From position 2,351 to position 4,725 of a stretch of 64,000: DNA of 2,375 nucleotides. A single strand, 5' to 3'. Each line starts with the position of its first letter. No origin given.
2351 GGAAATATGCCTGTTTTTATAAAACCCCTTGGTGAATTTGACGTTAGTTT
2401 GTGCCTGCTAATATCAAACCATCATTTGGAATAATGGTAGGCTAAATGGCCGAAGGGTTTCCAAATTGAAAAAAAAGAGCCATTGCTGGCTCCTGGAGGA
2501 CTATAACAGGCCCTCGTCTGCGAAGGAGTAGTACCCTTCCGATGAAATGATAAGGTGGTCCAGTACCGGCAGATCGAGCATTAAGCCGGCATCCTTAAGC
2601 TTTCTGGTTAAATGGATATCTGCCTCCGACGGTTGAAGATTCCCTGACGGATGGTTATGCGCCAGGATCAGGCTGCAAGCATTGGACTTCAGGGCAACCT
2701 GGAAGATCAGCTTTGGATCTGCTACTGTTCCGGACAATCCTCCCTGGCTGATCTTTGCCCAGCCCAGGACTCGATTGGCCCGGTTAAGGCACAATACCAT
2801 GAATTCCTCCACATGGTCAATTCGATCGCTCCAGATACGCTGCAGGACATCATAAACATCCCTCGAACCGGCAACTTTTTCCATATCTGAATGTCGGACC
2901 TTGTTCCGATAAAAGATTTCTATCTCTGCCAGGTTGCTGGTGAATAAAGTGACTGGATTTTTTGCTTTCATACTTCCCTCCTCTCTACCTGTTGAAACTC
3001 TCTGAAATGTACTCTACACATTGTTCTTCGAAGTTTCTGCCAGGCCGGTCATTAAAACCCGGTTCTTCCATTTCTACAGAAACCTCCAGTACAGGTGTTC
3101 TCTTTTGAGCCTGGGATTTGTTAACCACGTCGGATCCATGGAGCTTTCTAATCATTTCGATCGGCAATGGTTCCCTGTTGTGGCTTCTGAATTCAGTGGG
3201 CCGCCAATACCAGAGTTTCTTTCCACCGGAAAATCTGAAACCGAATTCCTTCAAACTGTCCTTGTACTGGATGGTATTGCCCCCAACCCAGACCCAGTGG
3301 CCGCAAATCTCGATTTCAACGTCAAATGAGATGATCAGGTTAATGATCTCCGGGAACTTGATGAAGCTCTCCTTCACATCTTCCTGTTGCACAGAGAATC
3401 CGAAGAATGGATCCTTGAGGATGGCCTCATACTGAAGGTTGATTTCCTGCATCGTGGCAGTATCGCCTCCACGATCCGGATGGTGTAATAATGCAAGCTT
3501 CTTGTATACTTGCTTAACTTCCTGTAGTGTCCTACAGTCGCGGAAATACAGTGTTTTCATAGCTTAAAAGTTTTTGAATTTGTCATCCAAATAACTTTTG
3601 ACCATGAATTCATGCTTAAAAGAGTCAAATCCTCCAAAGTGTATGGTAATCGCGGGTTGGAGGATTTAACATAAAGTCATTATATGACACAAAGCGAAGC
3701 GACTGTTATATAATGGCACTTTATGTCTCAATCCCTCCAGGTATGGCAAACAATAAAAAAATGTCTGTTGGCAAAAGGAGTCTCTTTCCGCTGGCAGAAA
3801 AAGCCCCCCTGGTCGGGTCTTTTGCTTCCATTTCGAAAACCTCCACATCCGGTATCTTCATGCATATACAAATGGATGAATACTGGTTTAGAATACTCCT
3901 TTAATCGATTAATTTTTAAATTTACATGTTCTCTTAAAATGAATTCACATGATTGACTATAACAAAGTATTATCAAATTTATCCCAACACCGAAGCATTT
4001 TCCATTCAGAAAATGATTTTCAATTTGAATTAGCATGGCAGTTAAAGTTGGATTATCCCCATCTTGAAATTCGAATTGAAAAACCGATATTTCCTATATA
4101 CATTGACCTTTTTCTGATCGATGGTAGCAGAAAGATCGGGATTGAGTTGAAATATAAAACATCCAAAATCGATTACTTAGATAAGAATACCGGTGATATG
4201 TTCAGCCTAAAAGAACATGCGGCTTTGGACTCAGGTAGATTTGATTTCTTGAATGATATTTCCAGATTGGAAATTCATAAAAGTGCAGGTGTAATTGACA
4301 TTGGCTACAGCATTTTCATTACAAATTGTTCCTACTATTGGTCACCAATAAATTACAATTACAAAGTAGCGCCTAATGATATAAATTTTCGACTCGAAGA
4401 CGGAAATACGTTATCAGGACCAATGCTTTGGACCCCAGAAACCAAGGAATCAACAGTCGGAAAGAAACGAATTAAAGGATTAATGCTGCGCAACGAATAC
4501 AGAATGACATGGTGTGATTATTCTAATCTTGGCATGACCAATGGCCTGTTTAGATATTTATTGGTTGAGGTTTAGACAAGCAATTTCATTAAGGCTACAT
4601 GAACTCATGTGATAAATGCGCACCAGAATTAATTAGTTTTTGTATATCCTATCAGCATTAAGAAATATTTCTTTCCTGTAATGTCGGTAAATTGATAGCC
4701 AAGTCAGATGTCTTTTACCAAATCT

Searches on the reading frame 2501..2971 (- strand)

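Call 3: search_protein_families(library=pfam, proteins=[window:2501-2971:-], max_evalue=1)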
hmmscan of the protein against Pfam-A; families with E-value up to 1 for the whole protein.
window:2501-2971:- (156 aa): 3 families
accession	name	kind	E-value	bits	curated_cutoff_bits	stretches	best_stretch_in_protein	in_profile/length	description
PF04002.20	RadC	-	3.2e-41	140.5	22.1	1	36-155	4-121/121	RadC-like JAB domain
PF14464.11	Prok-JAB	-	0.015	15.6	25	1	84-125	49-93/114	Prokaryotic homologs of the JAB domain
PF22274.2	DGF-1_beta-sheet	-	0.072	13.3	22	1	59-110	7-60/169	DGF-1 beta-sheet domain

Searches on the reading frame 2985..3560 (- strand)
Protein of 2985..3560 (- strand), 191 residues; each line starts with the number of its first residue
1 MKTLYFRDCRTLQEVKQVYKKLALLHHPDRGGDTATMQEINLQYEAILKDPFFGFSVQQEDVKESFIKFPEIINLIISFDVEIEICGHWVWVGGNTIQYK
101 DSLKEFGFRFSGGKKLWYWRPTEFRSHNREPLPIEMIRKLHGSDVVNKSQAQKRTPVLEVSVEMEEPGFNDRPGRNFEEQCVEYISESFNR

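Call 3: search_protein_families(library=pfam, proteins=[window:2985-3560:-], max_evalue=1)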
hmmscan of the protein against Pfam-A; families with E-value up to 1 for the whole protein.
window:2985-3560:- (191 aa): 1 family
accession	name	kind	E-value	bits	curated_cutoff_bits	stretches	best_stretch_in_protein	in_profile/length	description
PF00226.36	DnaJ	-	2e-05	25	27.8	1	10-50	12-55/63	DnaJ domain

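Call 5: search_protein_families(library=ncbifam, proteins=[window:2985-3560:-], max_evalue=1)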
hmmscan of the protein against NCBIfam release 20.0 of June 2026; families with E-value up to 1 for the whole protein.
window:2985-3560:- (191 aa): 8 families
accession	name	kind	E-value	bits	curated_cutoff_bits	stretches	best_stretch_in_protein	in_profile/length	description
NF008035.0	PRK10767.1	subfamily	0.0049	16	338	1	13-45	19-55/374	molecular chaperone DnaJ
TIGR02349.1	DnaJ_bact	equivalog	0.012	15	377.2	1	12-50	14-55/354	molecular chaperone DnaJ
NF010885.0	PRK14292.1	equivalog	0.015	14.3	585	1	13-39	17-43/371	chaperone protein DnaJ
NF010874.0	PRK14281.1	equivalog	0.038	13.1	619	1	12-47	17-56/397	chaperone protein DnaJ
NF010871.0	PRK14278.1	equivalog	0.065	12.1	502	1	11-51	16-58/378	molecular chaperone DnaJ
NF037946.1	terminal_TopJ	equivalog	0.15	10.5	300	1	7-45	15-55/810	terminal organelle assembly protein TopJ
NF010892.0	PRK14299.1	equivalog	0.16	11.2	392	1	11-51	17-59/291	chaperone protein DnaJ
NF010894.0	PRK14301.1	equivalog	0.16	10.9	548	1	13-36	19-42/373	chaperone protein DnaJ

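Call 6: search_protein_families(library=phrogs, proteins=[window:2985-3560:-], max_evalue=1)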
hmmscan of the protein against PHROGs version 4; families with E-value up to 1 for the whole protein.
window:2985-3560:- (191 aa): 7 families
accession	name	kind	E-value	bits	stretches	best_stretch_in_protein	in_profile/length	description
phrog_15863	-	unknown function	3.2e-34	119.7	1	3-157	147-310/312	-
phrog_13942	-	unknown function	2.6e-08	34.5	1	3-49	20-66/336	-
phrog_7739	-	unknown function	0.00011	21.7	1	12-51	23-62/565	-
phrog_9210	-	unknown function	0.011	16.4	1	13-48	164-200/204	-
phrog_31004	-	unknown function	0.021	16.1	1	4-37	7-42/156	-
phrog_30451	-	unknown function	0.18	12.2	1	90-120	109-139/287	-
phrog_14336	-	unknown function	0.18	12.1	1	11-41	17-50/363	-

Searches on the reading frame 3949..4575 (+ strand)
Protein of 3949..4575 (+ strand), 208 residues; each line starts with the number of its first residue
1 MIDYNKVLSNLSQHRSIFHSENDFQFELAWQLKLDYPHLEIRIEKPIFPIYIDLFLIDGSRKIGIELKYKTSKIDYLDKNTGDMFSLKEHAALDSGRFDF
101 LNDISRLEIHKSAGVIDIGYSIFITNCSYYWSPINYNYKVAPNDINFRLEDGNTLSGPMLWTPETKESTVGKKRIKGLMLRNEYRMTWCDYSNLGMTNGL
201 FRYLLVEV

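Call 3: search_protein_families(library=pfam, proteins=[window:3949-4575:+], max_evalue=1)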
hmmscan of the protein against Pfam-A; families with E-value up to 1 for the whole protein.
window:3949-4575:+ (208 aa): 2 families
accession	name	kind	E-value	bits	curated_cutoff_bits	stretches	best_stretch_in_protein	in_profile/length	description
PF12497.13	ERbeta_N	-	0.037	14.4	25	1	130-193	37-101/114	Estrogen receptor beta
PF15118.11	DUF4560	-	0.11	12.9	27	1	26-41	35-50/64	Domain of unknown function (DUF4560)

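Call 4: search_protein_families(library=padloc, proteins=[window:3949-4575:+], max_evalue=1)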
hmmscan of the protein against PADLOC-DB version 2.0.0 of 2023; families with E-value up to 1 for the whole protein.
window:3949-4575:+ (208 aa): 0 families

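Call 5: search_protein_families(library=ncbifam, proteins=[window:3949-4575:+], max_evalue=1)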
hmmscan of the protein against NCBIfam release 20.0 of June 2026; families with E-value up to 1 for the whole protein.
window:3949-4575:+ (208 aa): 0 families

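Call 6: search_protein_families(library=phrogs, proteins=[window:3949-4575:+], max_evalue=1)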
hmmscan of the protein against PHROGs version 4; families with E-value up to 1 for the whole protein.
window:3949-4575:+ (208 aa): 0 families
